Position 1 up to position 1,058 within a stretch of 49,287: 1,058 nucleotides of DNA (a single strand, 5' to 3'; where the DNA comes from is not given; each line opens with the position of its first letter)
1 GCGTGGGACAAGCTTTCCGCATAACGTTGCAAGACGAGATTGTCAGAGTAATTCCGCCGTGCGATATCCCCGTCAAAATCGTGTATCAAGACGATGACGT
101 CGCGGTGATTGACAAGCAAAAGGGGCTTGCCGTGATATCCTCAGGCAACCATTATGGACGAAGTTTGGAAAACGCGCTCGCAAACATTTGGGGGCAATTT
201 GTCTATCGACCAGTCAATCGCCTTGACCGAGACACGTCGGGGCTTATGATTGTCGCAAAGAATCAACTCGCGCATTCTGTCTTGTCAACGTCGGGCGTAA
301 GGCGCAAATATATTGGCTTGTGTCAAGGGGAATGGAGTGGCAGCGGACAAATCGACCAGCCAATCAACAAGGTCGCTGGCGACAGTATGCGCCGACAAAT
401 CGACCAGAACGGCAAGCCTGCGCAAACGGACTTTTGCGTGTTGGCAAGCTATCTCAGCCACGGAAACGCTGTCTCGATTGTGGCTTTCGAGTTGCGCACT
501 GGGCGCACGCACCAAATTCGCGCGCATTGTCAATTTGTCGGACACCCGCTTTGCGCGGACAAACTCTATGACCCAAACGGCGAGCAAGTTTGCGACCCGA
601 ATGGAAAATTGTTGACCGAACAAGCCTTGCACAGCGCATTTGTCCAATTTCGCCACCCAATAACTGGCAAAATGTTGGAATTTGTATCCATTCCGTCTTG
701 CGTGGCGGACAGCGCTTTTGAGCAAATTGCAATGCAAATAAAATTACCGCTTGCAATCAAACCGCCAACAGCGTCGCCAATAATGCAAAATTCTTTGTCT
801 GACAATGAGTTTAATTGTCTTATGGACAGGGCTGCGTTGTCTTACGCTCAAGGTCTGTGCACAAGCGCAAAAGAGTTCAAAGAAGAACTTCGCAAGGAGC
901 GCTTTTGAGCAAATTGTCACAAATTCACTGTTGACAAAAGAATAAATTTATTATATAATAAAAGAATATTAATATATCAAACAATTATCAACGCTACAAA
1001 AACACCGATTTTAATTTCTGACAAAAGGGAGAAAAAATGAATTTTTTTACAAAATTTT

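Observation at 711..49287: Stop-codon-anchored degenerate duplications recur downstream of many genes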

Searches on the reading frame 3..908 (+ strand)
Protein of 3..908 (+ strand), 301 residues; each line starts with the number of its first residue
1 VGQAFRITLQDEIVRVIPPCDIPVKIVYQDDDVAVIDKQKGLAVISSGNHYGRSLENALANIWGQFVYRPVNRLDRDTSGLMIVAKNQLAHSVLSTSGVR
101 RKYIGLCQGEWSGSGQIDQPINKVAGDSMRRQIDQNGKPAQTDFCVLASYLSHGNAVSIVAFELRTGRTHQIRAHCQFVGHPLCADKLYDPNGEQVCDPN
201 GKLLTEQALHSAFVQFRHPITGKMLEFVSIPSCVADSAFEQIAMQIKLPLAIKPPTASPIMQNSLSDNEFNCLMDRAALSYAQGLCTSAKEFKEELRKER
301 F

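Call 8: search_protein_families(library=pfam, proteins=[window:3-908:+], max_evalue=0.01)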
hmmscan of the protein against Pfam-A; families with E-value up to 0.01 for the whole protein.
window:3-908:+ (301 aa): 1 family
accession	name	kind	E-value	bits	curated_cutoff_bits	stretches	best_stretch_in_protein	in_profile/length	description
PF00849.27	PseudoU_synth_2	-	3.6e-26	92.6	26.8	1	32-177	1-151/152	RNA pseudouridylate synthase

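Call 42: search_solved_structures(query=window:3-908:+, max_evalue=0.00001, show_alignments=2)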
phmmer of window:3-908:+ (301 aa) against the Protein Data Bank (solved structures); distinct sequences matched with E-value up to 0.00001: 9.
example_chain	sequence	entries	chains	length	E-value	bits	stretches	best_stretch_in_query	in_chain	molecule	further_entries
7bl5_7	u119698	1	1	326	1.1e-27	100.2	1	15-231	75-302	Ribosomal large subunit pseudouridine synthase D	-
1v9f_A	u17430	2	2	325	1.1e-27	100.2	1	15-231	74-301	Ribosomal large subunit pseudouridine synthase D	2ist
1qyu_A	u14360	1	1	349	1.2e-27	100.1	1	15-231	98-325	Ribosomal large subunit pseudouridine synthase D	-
1prz_A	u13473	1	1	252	1.6e-27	99.7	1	18-231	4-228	Ribosomal large subunit pseudouridine synthase D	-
1xpi_A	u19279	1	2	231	2.5e-26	95.8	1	26-227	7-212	Ribosomal large subunit pseudouridine synthase C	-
1v9k_A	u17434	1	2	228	3.1e-26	95.5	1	26-227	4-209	Ribosomal large subunit pseudouridine synthase C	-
11wx_A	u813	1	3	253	8.1e-26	94.2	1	19-229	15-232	Pseudouridine synthase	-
2i82_A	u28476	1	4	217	3.2e-16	62.7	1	18-227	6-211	Ribosomal large subunit pseudouridine synthase A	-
5vbb_A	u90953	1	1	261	5.2e-11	45.6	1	66-190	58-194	RNA pseudouridylate synthase domain-containing protein 1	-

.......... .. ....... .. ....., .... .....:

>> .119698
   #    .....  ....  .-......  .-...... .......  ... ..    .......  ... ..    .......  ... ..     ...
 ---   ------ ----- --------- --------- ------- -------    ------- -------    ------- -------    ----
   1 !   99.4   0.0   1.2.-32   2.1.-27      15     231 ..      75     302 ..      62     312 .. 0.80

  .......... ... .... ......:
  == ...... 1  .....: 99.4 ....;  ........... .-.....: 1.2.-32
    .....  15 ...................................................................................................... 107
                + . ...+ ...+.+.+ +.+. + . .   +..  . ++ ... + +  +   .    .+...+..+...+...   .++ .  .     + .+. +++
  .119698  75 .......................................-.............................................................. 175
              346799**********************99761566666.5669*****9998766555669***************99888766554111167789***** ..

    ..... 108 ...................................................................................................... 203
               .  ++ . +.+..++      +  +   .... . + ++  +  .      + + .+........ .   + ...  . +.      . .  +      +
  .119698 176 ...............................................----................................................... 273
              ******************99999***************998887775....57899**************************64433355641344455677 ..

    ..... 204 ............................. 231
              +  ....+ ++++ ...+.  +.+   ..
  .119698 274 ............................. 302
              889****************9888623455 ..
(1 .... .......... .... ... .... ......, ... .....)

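Call 65: find_homologous_proteins(query=window:3-908:+, max_evalue=1e-30)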
Query window:3-908:+ (301 aa): 870 proteins with E <= 1e-30 among 8000 candidates; the best 120 are listed.
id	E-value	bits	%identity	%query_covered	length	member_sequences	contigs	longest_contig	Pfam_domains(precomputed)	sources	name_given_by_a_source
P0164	1.3e-160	551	100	80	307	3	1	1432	PF00849.28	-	-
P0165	1.7e-76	275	59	76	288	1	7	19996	PF00849.28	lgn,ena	-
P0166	1.6e-73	266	57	76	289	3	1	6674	PF00849.28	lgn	-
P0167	2.3e-73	265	57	76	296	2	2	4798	PF00849.28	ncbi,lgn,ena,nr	ncbi:MAG: RluA family pseudouridine synthase [Clostridia bacterium]|nr:RluA family pseudouridine syn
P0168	2.3e-73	265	57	76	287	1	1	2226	PF00849.28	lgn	-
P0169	2.5e-73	265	56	76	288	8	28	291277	PF00849.28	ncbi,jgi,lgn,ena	-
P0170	3.5e-73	264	54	77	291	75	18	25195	PF00849.28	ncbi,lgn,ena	-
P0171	4.0e-73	264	56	75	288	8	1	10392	PF00849.28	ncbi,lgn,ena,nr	ncbi:MAG: RluA family pseudouridine synthase [Clostridia bacterium]|nr:RluA family pseudouridine syn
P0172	4.7e-73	264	57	76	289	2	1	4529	PF00849.28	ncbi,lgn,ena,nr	ncbi:MAG: RluA family pseudouridine synthase [Clostridia bacterium]|nr:RluA family pseudouridine syn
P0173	6.3e-73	264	55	75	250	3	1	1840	PF00849.28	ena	-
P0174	6.6e-73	264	57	76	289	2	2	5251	PF00849.28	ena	-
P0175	9.5e-73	263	55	78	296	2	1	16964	PF00849.28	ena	-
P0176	1.7e-72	262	55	76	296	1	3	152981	PF00849.28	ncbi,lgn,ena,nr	ncbi:MAG: RluA family pseudouridine synthase [Clostridia bacterium]|nr:RluA family pseudouridine syn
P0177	1.8e-72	262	56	76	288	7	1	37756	PF00849.28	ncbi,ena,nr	ncbi:MAG: RluA family pseudouridine synthase [Clostridia bacterium]|nr:RluA family pseudouridine syn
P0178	1.8e-72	262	54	75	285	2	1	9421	PF00849.28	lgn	-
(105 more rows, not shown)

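Call 67: find_encoding_contigs(protein=P0164, flank=10000, max_places=6)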
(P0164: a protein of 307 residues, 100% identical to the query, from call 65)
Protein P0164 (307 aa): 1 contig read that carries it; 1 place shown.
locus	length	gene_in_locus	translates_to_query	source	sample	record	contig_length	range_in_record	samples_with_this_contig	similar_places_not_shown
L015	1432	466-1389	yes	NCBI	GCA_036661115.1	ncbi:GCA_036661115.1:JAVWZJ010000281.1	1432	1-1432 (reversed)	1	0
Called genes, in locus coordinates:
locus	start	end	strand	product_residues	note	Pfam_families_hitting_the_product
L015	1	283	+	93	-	?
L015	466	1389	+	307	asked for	PF00849:PseudoU_synth_2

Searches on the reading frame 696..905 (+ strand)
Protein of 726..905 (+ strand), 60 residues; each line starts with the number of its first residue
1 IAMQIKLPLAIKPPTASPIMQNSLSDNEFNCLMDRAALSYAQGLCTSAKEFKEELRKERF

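Call 77: search_protein_representatives(protein=window:726-905:+)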
Query: 60 residues. Proteins with E-value up to 0.001 (for the whole library): 8; up to 1e-10: 0; up to 1e-30: 0. The best 8 are listed.
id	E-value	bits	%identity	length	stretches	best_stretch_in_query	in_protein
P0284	6.6e-08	48.1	48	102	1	1-58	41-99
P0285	4.0e-06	42.5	53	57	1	15-57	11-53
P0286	5.5e-05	39.0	43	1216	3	25-52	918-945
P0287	1.3e-04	37.8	45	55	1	12-58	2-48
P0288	1.4e-04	37.7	40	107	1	7-58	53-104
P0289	2.8e-04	36.7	49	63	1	16-58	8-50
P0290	3.2e-04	36.6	50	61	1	21-58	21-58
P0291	3.3e-04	36.5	55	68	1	16-57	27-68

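Call 80: search_protein_families(library=pfam, proteins=[P0284, P0288, P0285, window:696-905:+], max_evalue=0.1)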
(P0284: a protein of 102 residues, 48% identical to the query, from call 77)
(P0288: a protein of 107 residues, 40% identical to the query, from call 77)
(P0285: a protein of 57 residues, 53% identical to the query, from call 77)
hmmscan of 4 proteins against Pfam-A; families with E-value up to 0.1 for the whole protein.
P0284 (102 aa): 1 family
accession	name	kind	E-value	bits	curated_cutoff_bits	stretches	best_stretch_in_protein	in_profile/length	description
PF04221.18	RelB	-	9.5e-10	38.7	22.4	1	6-58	3-55/82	RelB antitoxin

P0288 (107 aa): 2 families
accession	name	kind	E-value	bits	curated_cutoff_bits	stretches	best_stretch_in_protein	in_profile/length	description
PF16696.11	ZFYVE21_C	-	0.071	13.3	25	1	22-64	46-86/128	Zinc finger FYVE domain-containing protein 21 C-terminus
PF13041.12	PPR_2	-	0.096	13.2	30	0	5-30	15-40/50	PPR repeat family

P0285 (57 aa): 0 families

window:696-905:+ (70 aa): 0 families
